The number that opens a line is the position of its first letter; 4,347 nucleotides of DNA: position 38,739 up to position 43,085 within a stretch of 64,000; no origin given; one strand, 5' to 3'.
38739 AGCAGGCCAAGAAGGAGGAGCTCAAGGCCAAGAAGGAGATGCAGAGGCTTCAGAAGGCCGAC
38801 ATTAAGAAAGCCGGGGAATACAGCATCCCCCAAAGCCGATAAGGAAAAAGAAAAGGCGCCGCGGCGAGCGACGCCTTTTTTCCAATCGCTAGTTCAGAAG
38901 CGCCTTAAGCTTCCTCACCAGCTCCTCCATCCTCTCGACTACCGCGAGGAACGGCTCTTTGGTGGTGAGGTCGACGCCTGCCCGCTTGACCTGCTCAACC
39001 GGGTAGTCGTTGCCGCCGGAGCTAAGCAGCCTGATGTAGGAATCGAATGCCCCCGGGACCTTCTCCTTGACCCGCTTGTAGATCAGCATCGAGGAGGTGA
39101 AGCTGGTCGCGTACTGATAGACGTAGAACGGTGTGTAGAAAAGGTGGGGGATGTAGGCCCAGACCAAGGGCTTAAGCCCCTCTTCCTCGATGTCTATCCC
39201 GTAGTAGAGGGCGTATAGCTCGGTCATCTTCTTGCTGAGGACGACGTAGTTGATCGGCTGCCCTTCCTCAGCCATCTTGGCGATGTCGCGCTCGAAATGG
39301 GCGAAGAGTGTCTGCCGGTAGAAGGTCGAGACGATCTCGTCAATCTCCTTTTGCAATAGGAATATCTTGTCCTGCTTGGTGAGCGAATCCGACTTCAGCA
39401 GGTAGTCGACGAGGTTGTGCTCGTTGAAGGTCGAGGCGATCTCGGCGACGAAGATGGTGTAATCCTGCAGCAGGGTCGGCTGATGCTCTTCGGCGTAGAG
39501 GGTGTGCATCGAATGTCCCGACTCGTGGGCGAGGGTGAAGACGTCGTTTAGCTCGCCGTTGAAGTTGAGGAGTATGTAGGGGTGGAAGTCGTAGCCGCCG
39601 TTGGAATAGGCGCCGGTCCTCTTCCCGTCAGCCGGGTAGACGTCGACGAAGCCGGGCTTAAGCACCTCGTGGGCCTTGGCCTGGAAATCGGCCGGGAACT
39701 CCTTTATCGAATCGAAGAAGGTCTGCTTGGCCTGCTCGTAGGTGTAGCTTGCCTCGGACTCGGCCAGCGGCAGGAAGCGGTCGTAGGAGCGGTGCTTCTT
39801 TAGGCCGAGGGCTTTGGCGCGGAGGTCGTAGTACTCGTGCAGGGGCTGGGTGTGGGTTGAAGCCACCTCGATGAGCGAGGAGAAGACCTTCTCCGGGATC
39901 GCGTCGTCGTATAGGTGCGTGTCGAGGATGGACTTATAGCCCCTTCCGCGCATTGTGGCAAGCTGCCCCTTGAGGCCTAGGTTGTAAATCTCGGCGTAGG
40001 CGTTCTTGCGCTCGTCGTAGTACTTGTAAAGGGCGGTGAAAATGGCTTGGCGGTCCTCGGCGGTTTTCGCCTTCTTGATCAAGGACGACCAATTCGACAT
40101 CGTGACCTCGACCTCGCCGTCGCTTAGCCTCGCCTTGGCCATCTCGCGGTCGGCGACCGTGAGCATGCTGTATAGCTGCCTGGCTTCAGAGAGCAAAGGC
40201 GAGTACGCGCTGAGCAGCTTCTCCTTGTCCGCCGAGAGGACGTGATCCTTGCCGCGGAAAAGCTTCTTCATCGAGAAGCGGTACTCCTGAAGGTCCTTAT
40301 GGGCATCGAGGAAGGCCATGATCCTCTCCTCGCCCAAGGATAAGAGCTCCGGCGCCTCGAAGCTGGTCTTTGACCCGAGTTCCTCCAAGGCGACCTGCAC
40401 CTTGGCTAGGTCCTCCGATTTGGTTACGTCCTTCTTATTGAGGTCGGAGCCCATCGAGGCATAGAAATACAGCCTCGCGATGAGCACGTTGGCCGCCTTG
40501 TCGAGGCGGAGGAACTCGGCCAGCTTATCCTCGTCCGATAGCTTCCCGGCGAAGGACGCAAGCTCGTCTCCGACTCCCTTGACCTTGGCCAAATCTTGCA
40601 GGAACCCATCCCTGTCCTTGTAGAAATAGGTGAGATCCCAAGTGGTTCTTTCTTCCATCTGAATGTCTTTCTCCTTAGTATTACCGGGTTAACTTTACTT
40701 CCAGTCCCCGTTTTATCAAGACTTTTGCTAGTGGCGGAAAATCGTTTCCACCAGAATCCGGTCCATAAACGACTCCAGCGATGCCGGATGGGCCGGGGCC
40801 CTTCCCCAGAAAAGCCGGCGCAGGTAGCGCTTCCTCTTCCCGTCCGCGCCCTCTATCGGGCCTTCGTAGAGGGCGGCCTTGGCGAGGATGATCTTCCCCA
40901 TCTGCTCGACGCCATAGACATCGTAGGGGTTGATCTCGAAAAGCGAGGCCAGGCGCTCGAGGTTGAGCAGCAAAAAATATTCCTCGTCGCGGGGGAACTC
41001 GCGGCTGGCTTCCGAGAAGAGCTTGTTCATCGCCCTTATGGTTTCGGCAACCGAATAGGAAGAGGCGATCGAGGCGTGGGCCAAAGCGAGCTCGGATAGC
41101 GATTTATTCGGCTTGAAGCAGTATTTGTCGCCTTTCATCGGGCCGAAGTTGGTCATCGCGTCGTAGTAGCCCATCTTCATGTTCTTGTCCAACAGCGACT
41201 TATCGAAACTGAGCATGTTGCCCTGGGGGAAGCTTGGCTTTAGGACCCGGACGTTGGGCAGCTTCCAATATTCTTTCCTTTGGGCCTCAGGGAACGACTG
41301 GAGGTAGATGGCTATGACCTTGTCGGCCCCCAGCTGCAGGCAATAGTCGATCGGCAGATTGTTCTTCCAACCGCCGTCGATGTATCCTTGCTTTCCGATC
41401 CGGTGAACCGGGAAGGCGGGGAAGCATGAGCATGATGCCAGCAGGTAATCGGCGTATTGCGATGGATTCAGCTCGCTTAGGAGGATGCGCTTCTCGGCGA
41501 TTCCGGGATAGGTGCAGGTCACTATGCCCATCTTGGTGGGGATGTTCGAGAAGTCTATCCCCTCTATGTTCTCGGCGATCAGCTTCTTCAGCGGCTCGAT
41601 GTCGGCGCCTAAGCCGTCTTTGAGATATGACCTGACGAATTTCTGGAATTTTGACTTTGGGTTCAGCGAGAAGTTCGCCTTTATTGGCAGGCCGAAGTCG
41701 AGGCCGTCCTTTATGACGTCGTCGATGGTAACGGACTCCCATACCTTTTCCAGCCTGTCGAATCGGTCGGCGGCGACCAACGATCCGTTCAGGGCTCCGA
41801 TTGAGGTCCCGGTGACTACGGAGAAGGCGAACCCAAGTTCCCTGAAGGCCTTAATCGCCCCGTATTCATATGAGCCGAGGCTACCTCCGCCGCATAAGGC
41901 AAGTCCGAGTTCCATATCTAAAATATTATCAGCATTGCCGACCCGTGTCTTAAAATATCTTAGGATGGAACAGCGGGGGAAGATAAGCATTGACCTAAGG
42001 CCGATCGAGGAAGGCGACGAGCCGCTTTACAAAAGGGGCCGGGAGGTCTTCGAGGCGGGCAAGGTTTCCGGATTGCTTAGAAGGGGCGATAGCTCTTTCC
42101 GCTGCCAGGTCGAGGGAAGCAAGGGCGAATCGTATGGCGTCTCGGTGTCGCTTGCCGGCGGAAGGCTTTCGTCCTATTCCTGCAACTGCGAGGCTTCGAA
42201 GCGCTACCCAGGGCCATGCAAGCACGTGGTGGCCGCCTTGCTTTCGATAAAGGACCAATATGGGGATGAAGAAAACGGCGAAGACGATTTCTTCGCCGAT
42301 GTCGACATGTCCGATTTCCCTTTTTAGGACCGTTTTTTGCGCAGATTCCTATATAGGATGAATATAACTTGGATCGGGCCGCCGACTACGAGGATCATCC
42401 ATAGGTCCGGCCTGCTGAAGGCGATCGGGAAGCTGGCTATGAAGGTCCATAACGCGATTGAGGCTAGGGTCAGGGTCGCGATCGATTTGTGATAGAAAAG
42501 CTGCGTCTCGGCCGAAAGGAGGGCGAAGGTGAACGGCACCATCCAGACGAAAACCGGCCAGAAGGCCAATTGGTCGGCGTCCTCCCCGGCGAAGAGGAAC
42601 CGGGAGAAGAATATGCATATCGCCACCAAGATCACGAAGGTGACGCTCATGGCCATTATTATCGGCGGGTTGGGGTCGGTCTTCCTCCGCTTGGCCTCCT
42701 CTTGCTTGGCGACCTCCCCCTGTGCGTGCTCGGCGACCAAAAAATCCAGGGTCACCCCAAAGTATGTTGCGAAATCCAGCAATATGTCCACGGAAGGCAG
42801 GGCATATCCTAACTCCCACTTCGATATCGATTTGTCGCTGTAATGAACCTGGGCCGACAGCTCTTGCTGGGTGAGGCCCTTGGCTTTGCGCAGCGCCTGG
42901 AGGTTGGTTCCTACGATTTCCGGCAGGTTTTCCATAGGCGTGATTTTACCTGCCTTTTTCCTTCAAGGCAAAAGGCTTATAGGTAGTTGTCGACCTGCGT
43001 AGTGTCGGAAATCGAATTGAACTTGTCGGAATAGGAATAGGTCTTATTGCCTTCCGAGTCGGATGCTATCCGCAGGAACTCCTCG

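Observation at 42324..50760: Operon of a membrane-anchored protein, two giant paralogous anchored proteins and a membrane-tethered XRE regulator: an uncharacterised envelope system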

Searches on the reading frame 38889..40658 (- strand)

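Call 9: search_protein_families(library=pfam, proteins=[window:38889-40658:-], max_evalue=0.00001)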
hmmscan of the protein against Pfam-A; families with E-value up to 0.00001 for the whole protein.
window:38889-40658:- (589 aa): 2 families
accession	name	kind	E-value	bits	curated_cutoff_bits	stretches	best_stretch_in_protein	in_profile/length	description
PF01432.26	Peptidase_M3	-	2.2e-60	205.7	27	1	194-572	2-453/457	Peptidase family M3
PF08439.15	Peptidase_M3_N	-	1.4e-18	67.3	25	1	104-170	1-67/70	Oligopeptidase F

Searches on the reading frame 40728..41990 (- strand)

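Call 9: search_protein_families(library=pfam, proteins=[window:40728-41990:-], max_evalue=0.00001)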
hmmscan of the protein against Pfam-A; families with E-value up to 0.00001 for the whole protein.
window:40728-41990:- (420 aa): 1 family
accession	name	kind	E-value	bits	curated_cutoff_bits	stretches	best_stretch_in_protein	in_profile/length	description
PF01734.28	Patatin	-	2.2e-25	90.4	27.7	1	30-217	1-190/191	Patatin-like phospholipase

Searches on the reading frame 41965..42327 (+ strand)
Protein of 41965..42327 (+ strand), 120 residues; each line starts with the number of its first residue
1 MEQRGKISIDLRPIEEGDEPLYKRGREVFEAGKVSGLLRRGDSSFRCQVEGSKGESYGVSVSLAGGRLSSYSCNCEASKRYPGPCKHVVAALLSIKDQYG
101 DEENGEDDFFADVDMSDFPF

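Call 78: search_protein_families(library=pfam, proteins=[window:41965-42327:+], max_evalue=0.1)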
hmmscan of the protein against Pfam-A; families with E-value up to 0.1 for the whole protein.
window:41965-42327:+ (120 aa): 1 family
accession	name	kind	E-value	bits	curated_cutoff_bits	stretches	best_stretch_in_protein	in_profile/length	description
PF04434.22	SWIM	-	1e-07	31.8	19.6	1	59-95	8-37/38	SWIM zinc finger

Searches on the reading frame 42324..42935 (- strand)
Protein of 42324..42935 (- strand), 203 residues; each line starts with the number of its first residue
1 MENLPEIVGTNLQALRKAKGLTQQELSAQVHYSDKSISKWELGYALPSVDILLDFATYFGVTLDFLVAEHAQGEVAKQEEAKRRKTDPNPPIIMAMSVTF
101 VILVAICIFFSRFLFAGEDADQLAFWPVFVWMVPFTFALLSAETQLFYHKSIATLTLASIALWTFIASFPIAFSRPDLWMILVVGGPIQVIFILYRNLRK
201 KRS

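Call 3: search_protein_families(library=pfam, proteins=[window:42324-42935:-], max_evalue=1)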
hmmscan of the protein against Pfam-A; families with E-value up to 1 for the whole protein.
window:42324-42935:- (203 aa): 5 families
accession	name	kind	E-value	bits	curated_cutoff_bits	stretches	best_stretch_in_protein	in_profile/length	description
PF01381.28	HTH_3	-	7.5e-14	51.9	23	1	12-66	1-55/55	Helix-turn-helix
PF13560.12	HTH_31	-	3.1e-09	37.4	27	1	9-63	3-58/64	Helix-turn-helix domain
PF12844.13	HTH_19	-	1.7e-08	34.6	30.2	1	9-66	1-58/64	Helix-turn-helix domain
PF13443.12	HTH_26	-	0.0052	17.4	22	1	11-63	1-54/63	Cro/C1-type HTH DNA-binding domain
PF13412.12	HTH_24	-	0.21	11.6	21.9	1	12-37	9-34/48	Winged helix-turn-helix DNA-binding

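Call 4: search_protein_families(library=ncbifam, proteins=[window:42324-42935:-], max_evalue=1)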
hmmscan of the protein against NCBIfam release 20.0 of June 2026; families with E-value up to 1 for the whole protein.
window:42324-42935:- (203 aa): 16 families
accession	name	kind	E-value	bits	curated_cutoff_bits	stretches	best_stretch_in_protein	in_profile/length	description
NF041951.1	phage_RstR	subfamily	3.6e-13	49.7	80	1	9-84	4-79/108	RstR family transcriptional repressor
NF052239.1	antitox_spr1629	equivalog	3.4e-09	36.3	335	1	8-80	3-77/377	spr1629 family repressor/antitoxin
TIGR03070.1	couple_hipB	subfamily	4.5e-06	26.5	71.65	1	8-63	3-58/58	type II toxin-antitoxin system Y4mF family antitoxin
NF003162.0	PRK04140.1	equivalog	5.6e-05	22.3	263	1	7-67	126-186/317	transcriptional regulator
TIGR03830.1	CxxCG_CxxCG_HTH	subfamily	0.00011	22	61.8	1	7-49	65-107/127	type II TA system antitoxin MqsA family protein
NF006015.0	PRK08154.1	subfamily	0.00011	21.5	204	1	8-72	31-95/314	anaerobic benzoate catabolism transcriptional regulator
NF007257.0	PRK09706.1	subfamily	0.00024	20.9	101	1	7-55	5-53/135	transcriptional repressor DicA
NF041575.1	antitoxPezA_Strep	equivalog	0.00043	20.3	290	1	8-62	2-56/158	type II toxin-antitoxin system antitoxin PezA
NF047948.1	male_kill_WMK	equivalog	0.00056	19.4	300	1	8-74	163-229/300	WO male-killing family protein Wmk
NF010465.0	PRK13890.1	equivalog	0.0011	19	96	1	7-70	5-68/121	conjugal transfer protein TrbA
TIGR00270.2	TIGR00270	equivalog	0.0081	16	110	1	13-70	81-138/159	multiprotein bridging factor aMBF1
NF047542.1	telomere_Tap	equivalog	0.0083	14.9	600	1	13-57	23-67/695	telomere-associated protein Tap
NF041677.1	trans_regClgR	equivalog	0.02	15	170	1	4-87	5-87/113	transcriptional regulator ClgR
NF038139.1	Reg_Aceta_RamB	equivalog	0.028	13.1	700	1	8-77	3-72/465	acetate metabolism transcriptional regulator RamB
NF007408.0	PRK09943.1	equivalog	0.031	13.8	211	1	7-74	7-74/185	HTH-type transcriptional regulator PuuR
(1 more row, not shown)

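Call 70: search_protein_families(library=padloc, proteins=[window:42324-42935:-], max_evalue=0.1)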
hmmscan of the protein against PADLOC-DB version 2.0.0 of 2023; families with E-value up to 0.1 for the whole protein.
window:42324-42935:- (203 aa): 16 families
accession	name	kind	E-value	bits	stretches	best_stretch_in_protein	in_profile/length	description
PDLC03954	RmrA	-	3.6e-11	40.6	1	3-76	6-79/380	-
PDLC02926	HTH_VI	-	1.4e-10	39.3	1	9-81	3-75/92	-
PDLC03951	RmrA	-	3e-10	37.6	1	9-72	10-73/400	-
PDLC03945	RmrA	-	1.9e-09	35.2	1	8-81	3-79/394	-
PDLC04142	capH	-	1.1e-07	30.8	1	5-74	4-73/103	capH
PDLC03947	RmrA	-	1.3e-07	28.8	1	6-75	10-79/383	-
PDLC03952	RmrA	-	1.9e-06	25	1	7-80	22-94/395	-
PDLC03949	RmrA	-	8.2e-06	22.9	1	11-72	6-67/363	-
PDLC03955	RmrA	-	8.7e-06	23.2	1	12-76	25-89/371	-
PDLC03956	RmrA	-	4.7e-05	20.6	1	5-74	6-76/399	-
PDLC03948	RmrA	-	7e-05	19.9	1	4-70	5-71/397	-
PDLC03943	RmrA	-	0.00015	19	1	8-72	3-67/370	-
PDLC03944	RmrA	-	0.00028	18.1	1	8-69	7-68/384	-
PDLC04760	PDC-M64C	-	0.0016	16.7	1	12-41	31-60/93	-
PDLC04775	PDC-M69A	-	0.0049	15.4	1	1-72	1-72/113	-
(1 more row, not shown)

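Call 71: search_protein_families(library=phrogs, proteins=[window:42324-42935:-], max_evalue=0.1)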
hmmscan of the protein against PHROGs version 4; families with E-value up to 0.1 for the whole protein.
window:42324-42935:- (203 aa): 27 families (the best 25 are shown)
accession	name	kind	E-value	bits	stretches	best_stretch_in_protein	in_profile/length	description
phrog_8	-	transcription regulation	6.7e-14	53.1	1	7-68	76-137/346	transcriptional regulator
phrog_3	-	transcription regulation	2.8e-11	44.8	1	6-84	87-167/430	transcriptional repressor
phrog_2439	-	transcription regulation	4.5e-10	39.9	1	5-85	5-82/367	transcriptional regulator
phrog_2967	-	transcription regulation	7.4e-10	39.7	1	6-74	9-77/225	transcriptional regulator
phrog_4836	-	transcription regulation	8.3e-10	39.5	1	3-76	71-144/194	CII-like regulator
phrog_5823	-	transcription regulation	1.4e-08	35.3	1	7-78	6-78/404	transcriptional regulator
phrog_4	-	transcription regulation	2.2e-08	34.5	1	7-72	136-197/400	transcriptional repressor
phrog_1373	-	transcription regulation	1.2e-07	32.9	1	11-83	67-139/166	transcriptional regulator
phrog_2328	-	transcription regulation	6.4e-07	30.2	1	8-90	16-100/128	transcriptional repressor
phrog_2104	-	unknown function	4.6e-05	24.6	1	4-48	36-80/103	-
phrog_7950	-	transcription regulation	7.6e-05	23.7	1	10-41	10-41/68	transcriptional repressor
phrog_1124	-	transcription regulation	0.00016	22.3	1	5-56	6-56/177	transcriptional regulator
phrog_7396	-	unknown function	0.0003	21.5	1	5-67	13-78/227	-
phrog_3037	-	transcription regulation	0.0012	19.7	1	8-87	26-96/189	transcriptional repressor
phrog_5301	-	transcription regulation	0.0022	19.2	1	15-81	15-81/132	transcriptional repressor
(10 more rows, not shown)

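Call 92: search_dna_similar(query=window:42324-42935:-, collection=plasmids, mode=protein, max_evalue=0.001, max_rows=25)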
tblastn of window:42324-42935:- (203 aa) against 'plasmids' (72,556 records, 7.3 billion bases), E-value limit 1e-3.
Records with a match: 1185; places in all: 1292; records where one place covers at least 80% of the query: 7.
Best place of each record, by identity: <60% 1185.
By first word of the organism name: Staphylococcus 412; Bacillus 283; Enterococcus 177; Lactiplantibacillus 75; Pseudomonas 47; Lactococcus 28; Priestia 20; Vibrio 15; Clostridium 14; Leuconostoc 13; and 41 more.
By predicted mobility (MOB-suite, as given by PLSDB): mobilizable 645; non-mobilizable 442; conjugative 98.
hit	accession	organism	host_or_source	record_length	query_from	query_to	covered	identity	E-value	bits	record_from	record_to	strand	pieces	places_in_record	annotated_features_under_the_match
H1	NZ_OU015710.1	Enterococcus faecium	Homo sapiens,Inguinal/Rectal swab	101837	11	195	91%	25.9%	1e-6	55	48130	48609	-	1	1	helix-turn-helix transcriptional regulator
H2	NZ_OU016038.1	Enterococcus faecium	Homo sapiens,Superficial wound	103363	11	195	91%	25.9%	1e-6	55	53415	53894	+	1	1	helix-turn-helix transcriptional regulator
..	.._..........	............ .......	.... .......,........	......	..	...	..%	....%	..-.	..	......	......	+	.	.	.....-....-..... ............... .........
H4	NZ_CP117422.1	Bacillus cereus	-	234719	8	178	84%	28.1%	2e-5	52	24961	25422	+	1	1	helix-turn-helix transcriptional regulator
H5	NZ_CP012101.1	Bacillus thuringiensis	whole organism,soil sample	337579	8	178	84%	27.5%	3e-5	51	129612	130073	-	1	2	helix-turn-helix transcriptional regulator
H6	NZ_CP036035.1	Bacillus mycoides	cell culture,soil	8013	8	178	84%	27.5%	5e-5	50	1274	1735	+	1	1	helix-turn-helix transcriptional regulator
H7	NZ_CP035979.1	Bacillus mycoides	cell culture,soil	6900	8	144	67%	28.8%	1e-6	55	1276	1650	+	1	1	helix-turn-helix transcriptional regulator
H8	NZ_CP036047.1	Bacillus mycoides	cell culture,soil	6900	8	144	67%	28.8%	1e-6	55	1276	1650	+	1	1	helix-turn-helix transcriptional regulator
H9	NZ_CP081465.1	Vagococcus fluvialis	Halichondria panicea,isolate,marine ...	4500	8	135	63%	30.0%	4e-7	57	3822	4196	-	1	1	helix-turn-helix transcriptional regulator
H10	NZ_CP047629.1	Lactococcus raffinolactis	pure culture from sewage,sewage from ...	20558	1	121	60%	30.6%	8e-6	53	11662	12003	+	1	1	helix-turn-helix transcriptional regulator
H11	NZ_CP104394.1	Enterococcus raffinosus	fermented food (Meju)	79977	8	172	81%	21.5%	6e-4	47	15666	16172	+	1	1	helix-turn-helix transcriptional regulator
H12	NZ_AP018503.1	Lactococcus cremoris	-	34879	1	103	51%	34.3%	6e-8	59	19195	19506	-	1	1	helix-turn-helix transcriptional regulator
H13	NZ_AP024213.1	Lactococcus cremoris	-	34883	1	103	51%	34.3%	6e-8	59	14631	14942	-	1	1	helix-turn-helix transcriptional regulator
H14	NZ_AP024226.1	Lactococcus cremoris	-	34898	1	103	51%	34.3%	6e-8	59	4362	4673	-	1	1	helix-turn-helix transcriptional regulator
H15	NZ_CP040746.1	Bacillus altitudinis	ocean sediment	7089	8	131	61%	28.1%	9e-5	50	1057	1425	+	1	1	helix-turn-helix transcriptional regulator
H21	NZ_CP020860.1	Ligilactobacillus salivarius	piglet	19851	11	103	46%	35.8%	1e-7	58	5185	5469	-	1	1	bcrR: bacitracin resistance transcriptional activator BcrR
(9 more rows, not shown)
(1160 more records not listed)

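Call 93: get_annotated_region(hit=H21, flank=2500)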
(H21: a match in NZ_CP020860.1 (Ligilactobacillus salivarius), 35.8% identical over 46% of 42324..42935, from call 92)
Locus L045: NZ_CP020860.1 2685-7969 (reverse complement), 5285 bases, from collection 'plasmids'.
description: Ligilactobacillus salivarius strain ZLS006 plasmid unnamed2, complete sequence
organism: Ligilactobacillus salivarius (NCBI taxid 1624)
taxonomy: Bacteria; Bacillota; Bacilli; Lactobacillales; Lactobacillaceae; Ligilactobacillus; Ligilactobacillus salivarius
host: -; source: piglet; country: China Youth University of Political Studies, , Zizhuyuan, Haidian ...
typing (MOB-suite, as given by PLSDB): mobilizable; replicon rep_cluster_530; relaxase MOBV
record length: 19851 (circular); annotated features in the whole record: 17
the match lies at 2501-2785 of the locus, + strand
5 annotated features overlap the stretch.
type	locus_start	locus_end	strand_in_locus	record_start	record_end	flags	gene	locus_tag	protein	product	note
CDS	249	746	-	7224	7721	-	-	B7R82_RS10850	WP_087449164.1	hypothetical protein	-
CDS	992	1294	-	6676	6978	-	-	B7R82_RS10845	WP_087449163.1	hypothetical protein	-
CDS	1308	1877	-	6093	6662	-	-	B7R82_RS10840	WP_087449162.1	recombinase family protein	GO:0006310 - DNA recombination [Evidence IEA]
CDS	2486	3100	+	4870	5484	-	bcrR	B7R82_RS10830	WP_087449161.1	bacitracin resistance transcriptional activator BcrR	-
CDS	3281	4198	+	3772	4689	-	bcrA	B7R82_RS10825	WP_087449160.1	bacitracin ABC transporter ATP-binding protein BcrA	-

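Call 94: get_annotated_region(hit=H1, flank=3000)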
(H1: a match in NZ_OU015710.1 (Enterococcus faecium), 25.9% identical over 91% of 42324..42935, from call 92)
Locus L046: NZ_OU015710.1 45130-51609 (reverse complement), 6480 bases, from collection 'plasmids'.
description: Enterococcus faecium isolate USZ_VRE32_P32 plasmid pELF_USZ
organism: Enterococcus faecium (NCBI taxid 1352)
taxonomy: Bacteria; Bacillota; Bacilli; Lactobacillales; Enterococcaceae; Enterococcus; Enterococcus faecium
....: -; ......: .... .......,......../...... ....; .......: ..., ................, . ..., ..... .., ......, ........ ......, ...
typing (MOB-suite, as given by PLSDB): non-mobilizable
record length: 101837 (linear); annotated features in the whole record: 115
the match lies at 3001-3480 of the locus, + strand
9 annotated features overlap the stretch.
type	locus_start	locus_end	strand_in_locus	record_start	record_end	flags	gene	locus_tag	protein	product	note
CDS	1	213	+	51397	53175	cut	-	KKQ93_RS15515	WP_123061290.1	beta-galactosidase family protein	-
CDS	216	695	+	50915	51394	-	-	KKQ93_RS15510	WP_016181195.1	PTS system mannose/fructose/N-acetylgalactosamine-transporter subunit IIB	-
CDS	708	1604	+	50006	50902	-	-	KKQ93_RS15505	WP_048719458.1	PTS sugar transporter subunit IIC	GO:0034219 - carbohydrate transmembrane transport [Evidence IEA]; GO:0009401 - phosphoenolpyruvate-dependent sugar ...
CDS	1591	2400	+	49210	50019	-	-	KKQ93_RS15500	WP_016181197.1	PTS system mannose/fructose/sorbose family transporter subunit IID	GO:0008643 - carbohydrate transport [Evidence IEA]; GO:0009401 - phosphoenolpyruvate-dependent sugar phosphotransferase ...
CDS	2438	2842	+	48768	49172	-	-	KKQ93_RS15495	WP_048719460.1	PTS fructose transporter subunit IIA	-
CDS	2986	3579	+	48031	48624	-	-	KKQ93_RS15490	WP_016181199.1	helix-turn-helix transcriptional regulator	-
CDS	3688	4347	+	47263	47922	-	-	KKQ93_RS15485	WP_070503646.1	phosphatase PAP2 family protein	-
CDS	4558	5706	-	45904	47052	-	-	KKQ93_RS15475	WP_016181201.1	serine hydrolase domain-containing protein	-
CDS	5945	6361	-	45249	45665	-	-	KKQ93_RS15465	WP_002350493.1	hypothetical protein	-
